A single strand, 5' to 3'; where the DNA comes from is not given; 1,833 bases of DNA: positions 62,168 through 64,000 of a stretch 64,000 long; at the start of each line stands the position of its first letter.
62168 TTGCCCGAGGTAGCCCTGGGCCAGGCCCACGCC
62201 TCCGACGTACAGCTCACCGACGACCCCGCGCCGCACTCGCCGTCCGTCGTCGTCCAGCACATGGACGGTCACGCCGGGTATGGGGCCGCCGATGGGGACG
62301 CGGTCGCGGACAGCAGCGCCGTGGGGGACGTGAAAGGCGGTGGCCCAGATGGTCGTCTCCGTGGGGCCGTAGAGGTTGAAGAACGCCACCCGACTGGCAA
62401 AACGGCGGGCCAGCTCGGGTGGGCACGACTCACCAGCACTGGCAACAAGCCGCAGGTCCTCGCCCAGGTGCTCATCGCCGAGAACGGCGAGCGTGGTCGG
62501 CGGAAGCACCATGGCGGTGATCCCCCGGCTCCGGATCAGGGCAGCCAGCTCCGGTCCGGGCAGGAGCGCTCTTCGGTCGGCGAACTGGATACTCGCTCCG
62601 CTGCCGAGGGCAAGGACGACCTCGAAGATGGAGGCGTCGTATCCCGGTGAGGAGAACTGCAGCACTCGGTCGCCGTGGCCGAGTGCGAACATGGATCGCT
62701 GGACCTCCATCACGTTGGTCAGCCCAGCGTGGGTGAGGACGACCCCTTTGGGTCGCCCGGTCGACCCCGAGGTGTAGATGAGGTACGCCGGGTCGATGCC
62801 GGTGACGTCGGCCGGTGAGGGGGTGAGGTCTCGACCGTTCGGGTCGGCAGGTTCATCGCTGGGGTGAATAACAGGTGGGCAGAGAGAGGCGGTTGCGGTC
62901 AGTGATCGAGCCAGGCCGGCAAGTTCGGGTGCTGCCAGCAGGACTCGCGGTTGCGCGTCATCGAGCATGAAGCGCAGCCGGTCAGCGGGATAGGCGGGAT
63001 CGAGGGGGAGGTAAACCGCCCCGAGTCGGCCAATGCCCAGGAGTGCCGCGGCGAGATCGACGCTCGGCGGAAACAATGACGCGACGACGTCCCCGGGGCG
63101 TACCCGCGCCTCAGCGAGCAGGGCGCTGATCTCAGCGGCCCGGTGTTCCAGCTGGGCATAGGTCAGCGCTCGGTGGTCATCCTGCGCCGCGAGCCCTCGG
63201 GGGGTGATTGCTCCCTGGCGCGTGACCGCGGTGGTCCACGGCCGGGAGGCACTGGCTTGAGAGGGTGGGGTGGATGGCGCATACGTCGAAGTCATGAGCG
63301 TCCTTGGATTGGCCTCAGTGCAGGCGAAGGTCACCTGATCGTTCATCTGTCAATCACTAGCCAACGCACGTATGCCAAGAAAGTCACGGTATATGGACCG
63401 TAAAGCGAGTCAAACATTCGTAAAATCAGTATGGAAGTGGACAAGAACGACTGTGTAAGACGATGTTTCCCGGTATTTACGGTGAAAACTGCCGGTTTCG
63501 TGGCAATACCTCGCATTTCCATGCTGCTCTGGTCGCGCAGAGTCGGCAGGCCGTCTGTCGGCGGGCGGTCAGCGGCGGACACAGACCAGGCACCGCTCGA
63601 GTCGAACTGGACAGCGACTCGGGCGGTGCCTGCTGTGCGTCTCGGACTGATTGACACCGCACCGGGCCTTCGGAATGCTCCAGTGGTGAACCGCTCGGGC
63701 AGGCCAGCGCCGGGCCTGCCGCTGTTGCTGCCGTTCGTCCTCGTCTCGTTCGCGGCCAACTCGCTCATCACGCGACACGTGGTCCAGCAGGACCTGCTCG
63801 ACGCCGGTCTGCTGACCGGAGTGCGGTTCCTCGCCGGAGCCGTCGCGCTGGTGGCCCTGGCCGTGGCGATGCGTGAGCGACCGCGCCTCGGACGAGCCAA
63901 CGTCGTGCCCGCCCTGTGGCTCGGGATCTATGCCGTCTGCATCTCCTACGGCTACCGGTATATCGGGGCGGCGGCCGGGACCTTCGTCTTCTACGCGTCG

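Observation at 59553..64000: Minimal NRPS-independent-style cassette: A-T didomain + OxyD-like P450 + PPTase + EamA exporter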

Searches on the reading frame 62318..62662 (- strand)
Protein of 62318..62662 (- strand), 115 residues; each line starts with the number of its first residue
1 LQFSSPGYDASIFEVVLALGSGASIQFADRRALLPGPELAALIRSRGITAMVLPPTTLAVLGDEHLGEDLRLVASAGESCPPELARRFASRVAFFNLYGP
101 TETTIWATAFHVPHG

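Call 52: search_solved_structures(query=window:62318-62662:-, max_evalue=0.00001, show_alignments=5)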
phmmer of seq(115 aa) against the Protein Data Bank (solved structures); distinct sequences matched with E-value up to 0.00001: 20.
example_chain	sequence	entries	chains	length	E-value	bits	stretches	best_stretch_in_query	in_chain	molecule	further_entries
1amu_A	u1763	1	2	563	1.5e-13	54.1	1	2-110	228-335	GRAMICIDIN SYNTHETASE 1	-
9bfd_A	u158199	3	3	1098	1.3e-12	51.1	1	3-113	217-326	Tyrocidine synthase 1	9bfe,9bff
7wew_A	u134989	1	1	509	3e-12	49.9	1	5-110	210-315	Epsilon-poly-L-lysine synthase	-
7ywj_A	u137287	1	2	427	9.4e-11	45.1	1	3-113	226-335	Tyrocidine synthase 1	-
5n82_A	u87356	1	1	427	2.7e-10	43.6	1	3-112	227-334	Tyrocidine synthase 1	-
5n81_A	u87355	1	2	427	7.3e-10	42.2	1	3-112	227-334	Tyrocidine synthase 1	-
5n9w_A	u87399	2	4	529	1.1e-09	41.6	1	2-111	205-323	Adenylation domain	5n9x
7ywk_A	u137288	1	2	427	2.5e-09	40.5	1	3-113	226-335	Tyrocidine synthase 1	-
5u89_A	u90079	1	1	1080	3.6e-09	40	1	6-109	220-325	Amino acid adenylation domain protein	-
8g97_A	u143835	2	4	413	4.1e-09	39.8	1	5-108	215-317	Dimodular nonribosomal peptide synthase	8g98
8g95_A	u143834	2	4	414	4.1e-09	39.8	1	5-108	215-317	Dimodular nonribosomal peptide synthase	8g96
4zxh_A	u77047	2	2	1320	3.4e-08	36.9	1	5-112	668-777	ABBFA_003403 | Tyrocidine synthetase 3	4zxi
8xjz_C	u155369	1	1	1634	1.5e-07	34.8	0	11-112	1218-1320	Peptide synthetase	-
6mfy_A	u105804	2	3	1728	1.1e-06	32.1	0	67-112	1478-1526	Linear gramicidin synthase subunit A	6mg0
6mfz_A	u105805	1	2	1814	1.2e-06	31.9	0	67-112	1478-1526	Linear gramicidin synthase subunit A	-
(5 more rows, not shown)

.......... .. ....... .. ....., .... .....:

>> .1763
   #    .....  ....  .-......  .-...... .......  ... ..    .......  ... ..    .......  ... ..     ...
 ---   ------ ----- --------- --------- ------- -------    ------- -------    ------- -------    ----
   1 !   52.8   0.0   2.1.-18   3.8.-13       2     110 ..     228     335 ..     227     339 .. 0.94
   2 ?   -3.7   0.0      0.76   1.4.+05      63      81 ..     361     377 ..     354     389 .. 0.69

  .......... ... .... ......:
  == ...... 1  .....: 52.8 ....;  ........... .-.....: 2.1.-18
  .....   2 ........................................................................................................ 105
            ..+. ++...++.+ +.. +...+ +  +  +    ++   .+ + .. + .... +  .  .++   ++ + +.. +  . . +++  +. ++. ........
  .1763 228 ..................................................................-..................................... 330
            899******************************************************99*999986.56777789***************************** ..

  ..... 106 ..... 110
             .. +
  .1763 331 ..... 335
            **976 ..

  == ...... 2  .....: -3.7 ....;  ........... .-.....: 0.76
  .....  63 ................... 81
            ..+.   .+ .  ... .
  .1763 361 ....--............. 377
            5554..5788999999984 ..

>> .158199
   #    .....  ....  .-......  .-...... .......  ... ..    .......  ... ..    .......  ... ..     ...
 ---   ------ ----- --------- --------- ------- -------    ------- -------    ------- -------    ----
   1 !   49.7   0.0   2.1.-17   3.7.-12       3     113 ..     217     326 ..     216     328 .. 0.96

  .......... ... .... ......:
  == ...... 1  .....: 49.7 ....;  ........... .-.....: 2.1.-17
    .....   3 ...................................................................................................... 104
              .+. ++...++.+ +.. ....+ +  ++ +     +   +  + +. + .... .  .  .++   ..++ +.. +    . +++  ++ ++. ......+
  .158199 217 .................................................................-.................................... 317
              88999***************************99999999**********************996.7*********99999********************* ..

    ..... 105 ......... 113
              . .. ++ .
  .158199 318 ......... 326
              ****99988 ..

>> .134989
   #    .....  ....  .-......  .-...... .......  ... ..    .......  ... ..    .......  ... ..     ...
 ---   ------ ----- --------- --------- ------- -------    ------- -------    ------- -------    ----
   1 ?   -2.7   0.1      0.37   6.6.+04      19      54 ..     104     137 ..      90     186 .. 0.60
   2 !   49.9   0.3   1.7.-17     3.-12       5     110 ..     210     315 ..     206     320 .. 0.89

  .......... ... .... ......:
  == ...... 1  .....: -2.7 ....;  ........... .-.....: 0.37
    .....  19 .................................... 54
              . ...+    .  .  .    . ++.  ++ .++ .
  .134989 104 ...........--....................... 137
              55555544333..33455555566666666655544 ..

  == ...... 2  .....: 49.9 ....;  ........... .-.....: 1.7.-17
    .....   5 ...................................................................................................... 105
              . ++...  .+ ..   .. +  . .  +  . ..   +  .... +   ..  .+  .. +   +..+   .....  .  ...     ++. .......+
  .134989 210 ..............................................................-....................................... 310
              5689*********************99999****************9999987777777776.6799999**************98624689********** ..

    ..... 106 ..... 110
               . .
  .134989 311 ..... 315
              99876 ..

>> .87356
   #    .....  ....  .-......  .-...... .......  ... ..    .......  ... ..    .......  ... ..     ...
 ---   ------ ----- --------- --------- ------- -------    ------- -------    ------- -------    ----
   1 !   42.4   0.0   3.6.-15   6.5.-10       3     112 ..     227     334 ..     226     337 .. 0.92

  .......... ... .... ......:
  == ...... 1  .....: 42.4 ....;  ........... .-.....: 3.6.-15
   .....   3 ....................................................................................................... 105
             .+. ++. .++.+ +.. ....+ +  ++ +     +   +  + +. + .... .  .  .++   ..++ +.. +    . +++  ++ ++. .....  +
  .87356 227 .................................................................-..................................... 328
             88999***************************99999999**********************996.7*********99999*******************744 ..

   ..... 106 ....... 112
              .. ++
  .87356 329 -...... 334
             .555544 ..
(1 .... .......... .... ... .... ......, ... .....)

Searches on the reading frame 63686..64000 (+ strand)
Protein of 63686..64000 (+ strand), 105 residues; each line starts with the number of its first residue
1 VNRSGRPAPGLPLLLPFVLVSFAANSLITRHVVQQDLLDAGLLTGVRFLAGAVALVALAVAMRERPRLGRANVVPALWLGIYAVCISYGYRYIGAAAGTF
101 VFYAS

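Call 7: search_protein_families(library=pfam, proteins=[window:63686-64000:+], max_evalue=0.01)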
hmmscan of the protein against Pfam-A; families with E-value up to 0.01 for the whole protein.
window:63686-64000:+ (105 aa): 1 family
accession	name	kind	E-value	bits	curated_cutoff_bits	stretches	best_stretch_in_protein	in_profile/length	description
PF00892.27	EamA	-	0.0034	18.1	28.2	1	18-104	10-98/135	EamA-like transporter family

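Call 8: search_protein_families(library=ncbifam, proteins=[window:63686-64000:+], max_evalue=0.01)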
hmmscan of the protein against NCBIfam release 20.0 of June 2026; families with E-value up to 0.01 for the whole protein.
window:63686-64000:+ (105 aa): 0 families

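Call 72: search_protein_representatives(protein=window:63686-64000:+)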
Query: 105 residues. Proteins with E-value up to 0.001 (for the whole library): 225; up to 1e-10: 37; up to 1e-30: 7. The best 150 are listed.
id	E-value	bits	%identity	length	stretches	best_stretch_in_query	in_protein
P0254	7.1e-43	161.1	80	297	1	5-104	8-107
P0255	1.2e-37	144.3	73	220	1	8-104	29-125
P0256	7.1e-37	141.9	72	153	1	3-104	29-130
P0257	5.5e-34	132.6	72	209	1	5-104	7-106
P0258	1.3e-32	128.3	71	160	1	12-104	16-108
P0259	1.9e-32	127.7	68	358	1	5-104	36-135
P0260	5.7e-32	126.1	74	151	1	21-104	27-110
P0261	1.2e-30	121.9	70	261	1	12-104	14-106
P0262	3.0e-29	117.4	69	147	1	12-98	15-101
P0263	3.5e-29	117.2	62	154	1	5-99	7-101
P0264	9.4e-29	115.8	67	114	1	6-104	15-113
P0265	2.0e-28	114.7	71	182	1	13-104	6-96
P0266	1.8e-27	111.7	69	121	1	11-99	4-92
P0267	2.5e-26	108.0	65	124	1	12-97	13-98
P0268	5.9e-26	106.8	62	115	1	9-99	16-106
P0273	4.5e-19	84.8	55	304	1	7-104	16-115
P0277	5.1e-16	74.9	54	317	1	6-104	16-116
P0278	7.8e-15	71.2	48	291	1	13-103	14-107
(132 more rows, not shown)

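Call 73: search_protein_families(library=pfam, proteins=[P0254, P0259, P0273, P0277, P0278], max_evalue=0.001)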
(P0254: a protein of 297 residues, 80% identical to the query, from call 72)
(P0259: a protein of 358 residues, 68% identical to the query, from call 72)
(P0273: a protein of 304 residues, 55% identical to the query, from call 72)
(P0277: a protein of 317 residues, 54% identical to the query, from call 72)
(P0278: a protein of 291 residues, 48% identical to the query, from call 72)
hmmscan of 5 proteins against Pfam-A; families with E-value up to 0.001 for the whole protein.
P0254 (297 aa): 1 family
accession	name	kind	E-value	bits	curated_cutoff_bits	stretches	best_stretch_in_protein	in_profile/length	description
PF00892.27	EamA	-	3.9e-19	69.7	28.2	2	153-285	2-133/135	EamA-like transporter family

P0259 (358 aa): 1 family
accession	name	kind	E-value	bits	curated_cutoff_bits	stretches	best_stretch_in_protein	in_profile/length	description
PF00892.27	EamA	-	6.5e-18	65.8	28.2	2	181-310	2-132/135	EamA-like transporter family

P0273 (304 aa): 1 family
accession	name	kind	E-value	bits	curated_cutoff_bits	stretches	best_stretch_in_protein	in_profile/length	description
PF00892.27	EamA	-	3.6e-20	73.1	28.2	2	162-295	2-133/135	EamA-like transporter family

P0277 (317 aa): 1 family
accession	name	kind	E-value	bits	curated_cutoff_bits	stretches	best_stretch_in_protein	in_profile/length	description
PF00892.27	EamA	-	4.3e-20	72.8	28.2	2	163-295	2-133/135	EamA-like transporter family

P0278 (291 aa): 1 family
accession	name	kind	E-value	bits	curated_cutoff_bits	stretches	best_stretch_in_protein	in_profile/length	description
PF00892.27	EamA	-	4.8e-33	114.7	28.2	2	155-287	2-133/135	EamA-like transporter family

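Call 74: find_encoding_contigs(protein=P0254, flank=10000, max_places=3)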
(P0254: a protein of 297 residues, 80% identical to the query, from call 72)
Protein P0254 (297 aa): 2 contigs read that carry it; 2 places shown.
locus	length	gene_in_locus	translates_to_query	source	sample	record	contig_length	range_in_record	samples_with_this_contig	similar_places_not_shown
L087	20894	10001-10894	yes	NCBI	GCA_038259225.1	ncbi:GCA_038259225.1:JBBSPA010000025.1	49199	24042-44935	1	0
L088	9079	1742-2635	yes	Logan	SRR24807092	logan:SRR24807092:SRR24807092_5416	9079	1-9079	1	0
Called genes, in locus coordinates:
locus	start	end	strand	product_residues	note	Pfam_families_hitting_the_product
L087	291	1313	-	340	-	PF00665:rve, PF13683:rve_3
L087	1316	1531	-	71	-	PF13384:HTH_23, PF13518:HTH_28 (weak), PF13551:HTH_29 (weak)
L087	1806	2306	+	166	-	-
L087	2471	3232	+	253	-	PF03746:LamB_YcsF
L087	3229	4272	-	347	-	PF02626:CT_A_B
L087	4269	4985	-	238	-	PF02682:CT_C_D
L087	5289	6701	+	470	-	PF12623:Hen1_L, PF13489:Methyltransf_23, PF08241:Methyltransf_11 (weak), PF08242:Methyltransf_12, PF13649:Methyltransf_25, PF13847:Methyltransf_31 (weak)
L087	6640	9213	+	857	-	PF13671:AAA_33, PF00149:Metallophos, PF16542:PNKP_ligase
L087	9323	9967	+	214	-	PF13385:Laminin_G_3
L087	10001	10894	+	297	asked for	PF00892:EamA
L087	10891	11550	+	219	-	PF11716:MDMPI_N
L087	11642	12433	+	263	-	PF03988:DUF347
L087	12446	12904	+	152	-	-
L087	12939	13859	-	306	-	PF00149:Metallophos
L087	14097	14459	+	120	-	-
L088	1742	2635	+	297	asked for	PF00892:EamA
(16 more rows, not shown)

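Call 93: find_related_loci(query=window:63686-64000:+, collection=metagenome_contigs, flank=10000)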
Query window:63686-64000:+ (105 aa) in metagenome_contigs; peptide patterns used: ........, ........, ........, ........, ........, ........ (x = any residue, [..] = any of these).
600 stretches matched a pattern (row limit reached: there are more); 27 encode a relative of the query (tblastn E <= 1e-3); 27 distinct loci.
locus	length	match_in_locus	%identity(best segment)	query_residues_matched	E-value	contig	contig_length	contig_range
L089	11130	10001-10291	80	9-105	2e-46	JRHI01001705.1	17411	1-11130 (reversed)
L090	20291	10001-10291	78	9-105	9e-46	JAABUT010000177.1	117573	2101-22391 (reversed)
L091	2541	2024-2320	77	6-105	5e-45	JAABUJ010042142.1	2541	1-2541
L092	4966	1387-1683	77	6-105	4e-45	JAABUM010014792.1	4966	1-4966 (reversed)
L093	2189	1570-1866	77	6-105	4e-45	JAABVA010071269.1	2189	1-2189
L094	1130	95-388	79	10-105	7e-47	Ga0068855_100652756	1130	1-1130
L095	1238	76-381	73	4-104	4e-42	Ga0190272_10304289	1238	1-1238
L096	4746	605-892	78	9-104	5e-40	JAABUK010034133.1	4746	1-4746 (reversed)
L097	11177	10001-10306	73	2-105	7e-40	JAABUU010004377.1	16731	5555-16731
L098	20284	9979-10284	72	2-105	5e-39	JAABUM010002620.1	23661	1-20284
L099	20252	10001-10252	76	21-104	2e-38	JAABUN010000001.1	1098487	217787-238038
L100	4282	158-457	72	4-105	7e-37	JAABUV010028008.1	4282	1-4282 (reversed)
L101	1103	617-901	78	11-105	2e-37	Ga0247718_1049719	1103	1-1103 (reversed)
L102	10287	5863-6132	77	16-105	3e-35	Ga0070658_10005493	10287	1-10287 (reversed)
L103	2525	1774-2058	67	11-105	3e-29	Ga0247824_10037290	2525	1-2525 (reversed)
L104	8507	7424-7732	63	1-104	1e-25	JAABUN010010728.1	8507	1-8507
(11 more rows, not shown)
